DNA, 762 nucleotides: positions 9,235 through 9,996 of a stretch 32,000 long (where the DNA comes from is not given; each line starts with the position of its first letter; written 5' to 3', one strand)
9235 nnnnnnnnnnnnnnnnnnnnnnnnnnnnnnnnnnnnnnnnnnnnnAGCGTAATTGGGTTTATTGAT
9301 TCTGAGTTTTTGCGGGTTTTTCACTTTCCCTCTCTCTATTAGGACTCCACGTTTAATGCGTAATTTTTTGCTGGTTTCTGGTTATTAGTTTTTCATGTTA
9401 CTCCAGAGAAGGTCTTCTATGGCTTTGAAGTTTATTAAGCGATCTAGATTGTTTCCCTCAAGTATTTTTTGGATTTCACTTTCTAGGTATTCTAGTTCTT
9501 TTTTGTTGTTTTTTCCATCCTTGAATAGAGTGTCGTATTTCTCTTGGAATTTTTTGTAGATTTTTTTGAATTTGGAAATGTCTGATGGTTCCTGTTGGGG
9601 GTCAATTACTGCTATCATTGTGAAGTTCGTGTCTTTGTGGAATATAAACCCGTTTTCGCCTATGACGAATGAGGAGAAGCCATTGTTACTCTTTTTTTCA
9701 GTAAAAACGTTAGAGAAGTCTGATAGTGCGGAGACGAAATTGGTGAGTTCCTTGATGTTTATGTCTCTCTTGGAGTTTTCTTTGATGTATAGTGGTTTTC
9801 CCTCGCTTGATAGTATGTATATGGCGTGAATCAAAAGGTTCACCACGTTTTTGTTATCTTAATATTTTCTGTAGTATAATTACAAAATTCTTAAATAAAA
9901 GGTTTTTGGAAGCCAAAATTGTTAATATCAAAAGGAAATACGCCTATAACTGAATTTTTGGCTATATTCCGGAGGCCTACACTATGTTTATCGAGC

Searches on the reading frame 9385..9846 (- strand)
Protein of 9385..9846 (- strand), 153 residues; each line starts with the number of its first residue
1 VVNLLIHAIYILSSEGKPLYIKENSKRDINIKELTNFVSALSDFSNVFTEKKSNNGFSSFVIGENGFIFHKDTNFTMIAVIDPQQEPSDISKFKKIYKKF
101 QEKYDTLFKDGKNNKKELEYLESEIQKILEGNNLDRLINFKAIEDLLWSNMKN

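Call 58: search_protein_families(library=pfam, proteins=[window:9385-9846:-])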
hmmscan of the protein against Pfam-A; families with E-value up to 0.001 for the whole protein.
window:9385-9846:- (153 aa): 1 family
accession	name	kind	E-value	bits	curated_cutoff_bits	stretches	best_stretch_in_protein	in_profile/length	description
PF19036.6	Fuz_longin_1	-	3.8e-05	24.3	26.1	1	9-83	3-72/125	First Longin domain of FUZ, MON1 and HPS1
